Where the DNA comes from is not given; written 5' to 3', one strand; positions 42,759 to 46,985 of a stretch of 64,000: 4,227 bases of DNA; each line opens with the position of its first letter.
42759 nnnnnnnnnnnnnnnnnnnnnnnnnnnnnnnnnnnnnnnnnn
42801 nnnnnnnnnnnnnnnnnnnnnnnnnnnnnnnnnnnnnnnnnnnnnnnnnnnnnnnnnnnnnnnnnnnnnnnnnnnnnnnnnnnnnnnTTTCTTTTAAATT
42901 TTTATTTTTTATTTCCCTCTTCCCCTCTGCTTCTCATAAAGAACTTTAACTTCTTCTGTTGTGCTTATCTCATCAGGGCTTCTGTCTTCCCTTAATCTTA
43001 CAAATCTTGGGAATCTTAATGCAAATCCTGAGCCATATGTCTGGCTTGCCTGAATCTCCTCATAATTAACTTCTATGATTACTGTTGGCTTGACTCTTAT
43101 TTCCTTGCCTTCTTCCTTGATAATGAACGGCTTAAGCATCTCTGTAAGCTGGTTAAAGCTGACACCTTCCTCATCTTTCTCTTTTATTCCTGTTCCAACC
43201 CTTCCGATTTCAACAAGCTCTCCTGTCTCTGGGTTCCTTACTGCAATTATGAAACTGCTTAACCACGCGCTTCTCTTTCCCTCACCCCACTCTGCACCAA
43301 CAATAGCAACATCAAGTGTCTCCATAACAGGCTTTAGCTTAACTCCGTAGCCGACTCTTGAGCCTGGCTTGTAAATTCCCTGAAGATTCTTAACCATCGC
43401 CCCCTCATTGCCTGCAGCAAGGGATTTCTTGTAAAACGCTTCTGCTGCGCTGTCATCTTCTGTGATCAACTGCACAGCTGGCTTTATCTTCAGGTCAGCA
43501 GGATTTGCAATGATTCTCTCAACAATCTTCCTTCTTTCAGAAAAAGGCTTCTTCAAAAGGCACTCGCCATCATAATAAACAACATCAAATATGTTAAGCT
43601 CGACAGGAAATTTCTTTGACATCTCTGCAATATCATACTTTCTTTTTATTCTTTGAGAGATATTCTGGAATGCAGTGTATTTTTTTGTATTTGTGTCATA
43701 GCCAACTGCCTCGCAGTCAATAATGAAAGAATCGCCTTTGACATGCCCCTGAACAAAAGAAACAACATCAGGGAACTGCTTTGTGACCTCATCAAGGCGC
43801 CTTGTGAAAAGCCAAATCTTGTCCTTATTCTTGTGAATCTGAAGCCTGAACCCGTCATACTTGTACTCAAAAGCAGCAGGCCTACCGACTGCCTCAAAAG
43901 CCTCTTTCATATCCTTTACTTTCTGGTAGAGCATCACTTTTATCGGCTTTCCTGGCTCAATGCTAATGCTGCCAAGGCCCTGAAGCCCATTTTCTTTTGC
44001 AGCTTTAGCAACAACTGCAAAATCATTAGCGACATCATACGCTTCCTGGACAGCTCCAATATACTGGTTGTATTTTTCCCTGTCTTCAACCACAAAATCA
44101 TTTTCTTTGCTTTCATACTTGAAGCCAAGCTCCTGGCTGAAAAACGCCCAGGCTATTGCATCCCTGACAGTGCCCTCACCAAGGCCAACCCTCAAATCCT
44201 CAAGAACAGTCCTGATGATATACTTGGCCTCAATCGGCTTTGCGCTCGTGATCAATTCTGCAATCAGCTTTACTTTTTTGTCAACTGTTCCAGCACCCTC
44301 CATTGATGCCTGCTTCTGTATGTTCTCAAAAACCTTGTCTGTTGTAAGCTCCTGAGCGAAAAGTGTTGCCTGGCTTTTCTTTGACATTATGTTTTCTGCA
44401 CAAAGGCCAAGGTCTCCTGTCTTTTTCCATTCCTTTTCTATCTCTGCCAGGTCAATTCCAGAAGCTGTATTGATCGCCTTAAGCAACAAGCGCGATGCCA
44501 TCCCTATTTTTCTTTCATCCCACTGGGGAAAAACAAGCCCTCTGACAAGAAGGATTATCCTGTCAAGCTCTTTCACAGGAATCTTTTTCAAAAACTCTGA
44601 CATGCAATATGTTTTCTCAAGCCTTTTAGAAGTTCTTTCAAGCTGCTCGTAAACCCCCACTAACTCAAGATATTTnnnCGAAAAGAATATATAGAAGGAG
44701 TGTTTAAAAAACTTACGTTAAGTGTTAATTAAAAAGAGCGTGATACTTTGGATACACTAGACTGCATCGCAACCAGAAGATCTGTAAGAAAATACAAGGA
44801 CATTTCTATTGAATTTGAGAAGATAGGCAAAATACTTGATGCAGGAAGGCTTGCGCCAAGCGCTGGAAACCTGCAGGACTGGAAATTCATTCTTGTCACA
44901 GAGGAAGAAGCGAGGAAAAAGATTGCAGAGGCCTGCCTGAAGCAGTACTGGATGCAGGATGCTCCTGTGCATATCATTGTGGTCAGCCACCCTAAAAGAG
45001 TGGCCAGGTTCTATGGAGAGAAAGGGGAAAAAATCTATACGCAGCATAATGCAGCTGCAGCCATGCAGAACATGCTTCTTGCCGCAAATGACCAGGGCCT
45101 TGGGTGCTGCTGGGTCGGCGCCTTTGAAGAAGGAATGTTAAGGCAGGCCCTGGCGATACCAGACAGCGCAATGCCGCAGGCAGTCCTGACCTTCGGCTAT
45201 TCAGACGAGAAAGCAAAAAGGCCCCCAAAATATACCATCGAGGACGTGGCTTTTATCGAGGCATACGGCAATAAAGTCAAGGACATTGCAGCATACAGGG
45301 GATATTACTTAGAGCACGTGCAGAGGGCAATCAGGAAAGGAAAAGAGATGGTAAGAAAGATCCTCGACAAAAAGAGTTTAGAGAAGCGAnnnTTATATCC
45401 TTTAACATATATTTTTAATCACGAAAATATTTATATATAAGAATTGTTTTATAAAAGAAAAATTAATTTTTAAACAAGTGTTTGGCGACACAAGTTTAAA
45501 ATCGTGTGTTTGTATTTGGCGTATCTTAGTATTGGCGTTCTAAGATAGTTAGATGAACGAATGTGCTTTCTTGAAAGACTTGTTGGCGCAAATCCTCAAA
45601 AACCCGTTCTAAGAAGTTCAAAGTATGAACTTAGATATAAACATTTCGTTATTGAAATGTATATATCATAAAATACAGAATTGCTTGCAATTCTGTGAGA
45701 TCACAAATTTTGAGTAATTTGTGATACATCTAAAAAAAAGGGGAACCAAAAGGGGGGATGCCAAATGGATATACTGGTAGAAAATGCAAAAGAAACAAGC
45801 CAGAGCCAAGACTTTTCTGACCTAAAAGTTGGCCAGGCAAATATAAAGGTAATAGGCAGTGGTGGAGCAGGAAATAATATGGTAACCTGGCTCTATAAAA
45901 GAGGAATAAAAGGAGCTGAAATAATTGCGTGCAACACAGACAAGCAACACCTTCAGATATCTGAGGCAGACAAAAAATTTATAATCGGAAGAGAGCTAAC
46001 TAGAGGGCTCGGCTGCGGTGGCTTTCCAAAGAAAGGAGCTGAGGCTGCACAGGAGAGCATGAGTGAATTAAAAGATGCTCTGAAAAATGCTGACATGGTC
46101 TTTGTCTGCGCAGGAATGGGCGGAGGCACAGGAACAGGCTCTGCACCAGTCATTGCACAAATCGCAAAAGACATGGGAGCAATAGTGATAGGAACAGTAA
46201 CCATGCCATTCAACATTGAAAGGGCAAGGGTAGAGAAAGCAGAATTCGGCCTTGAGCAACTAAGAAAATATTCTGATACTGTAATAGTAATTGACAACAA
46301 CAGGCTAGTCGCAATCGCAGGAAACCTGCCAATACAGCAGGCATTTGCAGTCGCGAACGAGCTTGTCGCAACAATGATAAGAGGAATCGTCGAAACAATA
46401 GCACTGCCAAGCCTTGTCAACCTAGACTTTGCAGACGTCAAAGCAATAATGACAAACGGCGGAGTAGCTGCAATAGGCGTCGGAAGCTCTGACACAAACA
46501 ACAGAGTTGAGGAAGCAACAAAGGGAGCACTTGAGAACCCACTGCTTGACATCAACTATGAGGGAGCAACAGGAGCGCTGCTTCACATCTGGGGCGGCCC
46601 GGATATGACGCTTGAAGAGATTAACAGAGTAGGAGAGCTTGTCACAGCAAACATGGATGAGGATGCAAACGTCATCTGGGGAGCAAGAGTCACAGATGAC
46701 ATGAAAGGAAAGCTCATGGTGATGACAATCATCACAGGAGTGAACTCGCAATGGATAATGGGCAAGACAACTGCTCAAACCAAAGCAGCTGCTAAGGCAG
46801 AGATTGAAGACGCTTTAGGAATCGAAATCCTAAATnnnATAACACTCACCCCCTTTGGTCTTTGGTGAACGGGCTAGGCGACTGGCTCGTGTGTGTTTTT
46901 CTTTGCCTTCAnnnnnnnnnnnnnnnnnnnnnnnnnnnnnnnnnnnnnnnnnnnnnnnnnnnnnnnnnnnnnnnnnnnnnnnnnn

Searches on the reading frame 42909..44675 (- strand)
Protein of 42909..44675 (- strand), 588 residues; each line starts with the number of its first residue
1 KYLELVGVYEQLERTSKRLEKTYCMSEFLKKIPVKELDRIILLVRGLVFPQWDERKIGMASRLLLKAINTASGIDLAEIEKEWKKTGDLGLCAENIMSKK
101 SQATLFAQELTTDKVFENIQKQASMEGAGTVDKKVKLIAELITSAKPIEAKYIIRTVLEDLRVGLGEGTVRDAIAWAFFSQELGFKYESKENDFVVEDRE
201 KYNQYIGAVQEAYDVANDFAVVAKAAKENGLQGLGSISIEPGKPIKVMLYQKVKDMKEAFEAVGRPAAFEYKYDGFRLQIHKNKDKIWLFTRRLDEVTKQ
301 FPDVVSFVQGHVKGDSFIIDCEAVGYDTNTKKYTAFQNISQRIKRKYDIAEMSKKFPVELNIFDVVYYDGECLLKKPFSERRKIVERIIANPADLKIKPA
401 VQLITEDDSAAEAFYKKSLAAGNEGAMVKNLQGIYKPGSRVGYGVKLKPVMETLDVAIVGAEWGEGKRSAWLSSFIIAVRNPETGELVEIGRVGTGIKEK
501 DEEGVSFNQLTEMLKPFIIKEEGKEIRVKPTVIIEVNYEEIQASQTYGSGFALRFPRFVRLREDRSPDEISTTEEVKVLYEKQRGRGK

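Call 59: search_protein_families(library=pfam, proteins=[window:42909-44675:-], max_evalue=0.001)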
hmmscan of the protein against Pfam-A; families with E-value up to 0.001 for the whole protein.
window:42909-44675:- (588 aa): 3 families
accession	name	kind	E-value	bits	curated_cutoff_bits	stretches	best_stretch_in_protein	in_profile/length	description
PF01068.26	DNA_ligase_A_M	-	2.3e-51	174.8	26.2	1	248-448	2-204/204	ATP dependent DNA ligase domain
PF04675.19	DNA_ligase_A_N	-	5e-43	147.7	24.6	1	2-175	2-174/174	DNA ligase N terminus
PF04679.21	DNA_ligase_A_C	-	1e-14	55.1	27.5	1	469-565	2-94/94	ATP dependent DNA ligase C terminal region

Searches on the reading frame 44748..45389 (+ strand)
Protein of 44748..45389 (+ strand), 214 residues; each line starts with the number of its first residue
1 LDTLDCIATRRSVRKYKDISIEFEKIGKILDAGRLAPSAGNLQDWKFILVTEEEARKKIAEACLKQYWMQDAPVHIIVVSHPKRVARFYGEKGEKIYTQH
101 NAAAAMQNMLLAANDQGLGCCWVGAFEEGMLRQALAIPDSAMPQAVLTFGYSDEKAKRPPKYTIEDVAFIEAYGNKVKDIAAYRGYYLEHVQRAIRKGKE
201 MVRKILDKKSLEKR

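Call 59: search_protein_families(library=pfam, proteins=[window:44748-45389:+], max_evalue=0.001)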
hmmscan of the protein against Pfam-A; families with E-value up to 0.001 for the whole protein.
window:44748-45389:+ (214 aa): 2 families
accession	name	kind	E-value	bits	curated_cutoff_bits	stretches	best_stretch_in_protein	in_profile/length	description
PF00881.29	Nitroreductase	-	1.9e-35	123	23.5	2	7-66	1-60/167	Nitroreductase family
PF14512.11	TM1586_NiRdase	-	3.7e-14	53.3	27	2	98-167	80-148/215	Putative TM nitroreductase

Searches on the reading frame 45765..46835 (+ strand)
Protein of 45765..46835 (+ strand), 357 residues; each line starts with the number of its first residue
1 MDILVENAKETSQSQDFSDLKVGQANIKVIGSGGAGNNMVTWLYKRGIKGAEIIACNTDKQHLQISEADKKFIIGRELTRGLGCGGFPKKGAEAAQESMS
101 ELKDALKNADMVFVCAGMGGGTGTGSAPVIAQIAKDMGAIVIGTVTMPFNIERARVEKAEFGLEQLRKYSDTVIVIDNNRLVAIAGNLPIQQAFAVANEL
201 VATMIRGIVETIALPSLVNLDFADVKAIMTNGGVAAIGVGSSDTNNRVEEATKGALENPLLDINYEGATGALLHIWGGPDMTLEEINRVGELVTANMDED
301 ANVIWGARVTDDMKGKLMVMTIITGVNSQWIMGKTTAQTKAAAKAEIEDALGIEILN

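Call 41: search_protein_families(library=pfam, proteins=[window:45765-46835:+], max_evalue=0.01)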
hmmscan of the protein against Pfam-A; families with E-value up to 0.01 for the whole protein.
window:45765-46835:+ (357 aa): 3 families
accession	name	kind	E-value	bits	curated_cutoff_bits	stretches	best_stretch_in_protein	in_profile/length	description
PF00091.31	Tubulin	-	5.1e-48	164.3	33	1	26-185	1-189/190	Tubulin/FtsZ family, GTPase domain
PF12327.13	FtsZ_C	-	1.3e-31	109.2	27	1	233-326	1-94/95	FtsZ family, C-terminal domain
PF01488.26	Shikimate_DH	-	0.0028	18.2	24.3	0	61-117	29-84/138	Shikimate / quinate 5-dehydrogenase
